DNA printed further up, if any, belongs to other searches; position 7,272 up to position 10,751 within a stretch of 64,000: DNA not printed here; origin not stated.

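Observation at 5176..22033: ECF sigma / FecR-type anti-sigma whose sensor domain resembles the C-terminal domain of two downstream giant secreted proteins; locus includes a dehydrogenase-cytochrome c fusion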

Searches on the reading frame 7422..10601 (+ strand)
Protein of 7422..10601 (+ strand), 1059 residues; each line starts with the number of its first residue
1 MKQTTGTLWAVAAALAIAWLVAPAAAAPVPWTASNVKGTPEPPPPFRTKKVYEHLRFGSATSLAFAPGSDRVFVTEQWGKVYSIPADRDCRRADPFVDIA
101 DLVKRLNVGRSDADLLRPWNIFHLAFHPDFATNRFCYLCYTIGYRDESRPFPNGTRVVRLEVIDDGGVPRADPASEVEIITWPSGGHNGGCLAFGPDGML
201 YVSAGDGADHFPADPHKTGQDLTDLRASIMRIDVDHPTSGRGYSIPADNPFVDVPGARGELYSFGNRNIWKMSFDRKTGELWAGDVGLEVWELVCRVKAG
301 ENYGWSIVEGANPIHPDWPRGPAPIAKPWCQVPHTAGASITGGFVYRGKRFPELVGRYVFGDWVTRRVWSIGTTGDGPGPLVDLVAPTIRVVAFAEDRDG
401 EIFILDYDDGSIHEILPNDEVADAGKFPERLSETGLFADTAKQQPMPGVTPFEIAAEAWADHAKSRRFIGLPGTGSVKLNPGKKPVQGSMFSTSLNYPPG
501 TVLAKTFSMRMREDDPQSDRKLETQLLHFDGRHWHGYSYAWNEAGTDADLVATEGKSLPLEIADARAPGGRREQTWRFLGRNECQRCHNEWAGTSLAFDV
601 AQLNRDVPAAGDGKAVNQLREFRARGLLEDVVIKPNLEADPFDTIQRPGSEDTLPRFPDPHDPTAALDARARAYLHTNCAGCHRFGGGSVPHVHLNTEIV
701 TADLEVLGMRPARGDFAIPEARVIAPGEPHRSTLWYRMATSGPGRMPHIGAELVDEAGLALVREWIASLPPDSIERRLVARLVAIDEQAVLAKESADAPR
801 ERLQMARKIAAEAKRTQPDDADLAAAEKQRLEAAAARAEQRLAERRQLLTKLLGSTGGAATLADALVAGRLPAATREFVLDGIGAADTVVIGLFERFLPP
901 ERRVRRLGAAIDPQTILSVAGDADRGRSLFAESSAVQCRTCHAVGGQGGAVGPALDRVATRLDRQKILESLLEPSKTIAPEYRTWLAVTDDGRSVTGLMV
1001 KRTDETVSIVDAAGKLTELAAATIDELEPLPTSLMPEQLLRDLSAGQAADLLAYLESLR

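Call 9: search_protein_families(library=pfam, proteins=[window:7422-10601:+], max_evalue=0.1)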
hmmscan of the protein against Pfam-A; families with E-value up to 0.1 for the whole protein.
window:7422-10601:+ (1059 aa): 4 families
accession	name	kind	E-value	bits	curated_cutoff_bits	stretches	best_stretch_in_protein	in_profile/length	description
PF07995.17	GSDH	-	2.6e-35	122.7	25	1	62-411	6-329/332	Glucose / Sorbosone dehydrogenase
PF13442.11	Cytochrome_CBB3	-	1.7e-10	41.5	27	2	922-972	2-42/68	Cytochrome C oxidase, cbb3-type, subunit III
PF00034.26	Cytochrom_C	-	4.1e-10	41.3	21.3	1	924-974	2-49/90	Cytochrome c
PF16566.10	CREPT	-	0.099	13.2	29.3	0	760-852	18-109/147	Cell-cycle alteration and expression-elevated protein in tumour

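Call 10: search_protein_families(library=ncbifam, proteins=[window:7422-10601:+], max_evalue=0.1)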
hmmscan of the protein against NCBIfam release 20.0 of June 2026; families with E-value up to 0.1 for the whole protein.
window:7422-10601:+ (1059 aa): 14 families
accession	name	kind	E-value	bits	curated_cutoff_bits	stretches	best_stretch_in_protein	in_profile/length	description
TIGR03806.1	chp_HNE_0200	subfamily_domain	1.2e-57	195.5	313.3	1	428-769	2-314/314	SO2930 family diheme c-type cytochrome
TIGR02603.1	CxxCH_TIGR02603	domain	5.3e-32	110.6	68.15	1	921-1057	1-133/134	putative heme-binding domain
TIGR03606.1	non_repeat_PQQ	subfamily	1.8e-13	50.2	434.55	1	121-310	81-272/454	glucose/sorbosone family PQQ-dependent dehydrogenase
NF040971.1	cytc_ExtS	equivalog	2.2e-05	23.9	100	1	935-983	87-134/262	selenite/tellurite reduction operon c-type cytochrome lipoprotein ExtS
NF052248.1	SorU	equivalog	0.0006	20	100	1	926-963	1-40/72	SorU family sulfite dehydrogenase c-type cytochrome subunit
NF045774.1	cytochro_C551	exception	0.0013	18.6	118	1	936-971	48-82/110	cytochrome c551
TIGR04485.1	thiosulf_SoxX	equivalog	0.0018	18.9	61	1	937-978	4-49/78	sulfur oxidation c-type cytochrome SoxX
NF045773.1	cytochro_C550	exception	0.0019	18.1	125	1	935-972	57-93/118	cytochrome c550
TIGR02604.1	Piru_Ver_Nterm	subfamily_domain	0.0029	17.1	122.2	1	188-409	125-341/367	PVC-type heme-binding CxxCH protein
TIGR03346.1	chaperone_ClpB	equivalog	0.012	14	1232.1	1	746-840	381-473/853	ATP-dependent chaperone ClpB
NF053537.1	DhpthDcsPhtC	equivalog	0.019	14.4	200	1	688-729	92-132/232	3,4-dihydroxyphthalate decarboxylase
NF050122.1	bc1_QcrC_actin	exception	0.025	13.9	200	0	921-951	134-160/253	cytochrome bc1 complex diheme cytochrome c subunit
NF008118.0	PRK10865.1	equivalog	0.033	12.1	1417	1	745-833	385-471/857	ATP-dependent chaperone ClpB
NF041895.1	choice_anch_V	domain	0.051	13.6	42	0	568-597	13-40/150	choice-of-anchor V domain-containing protein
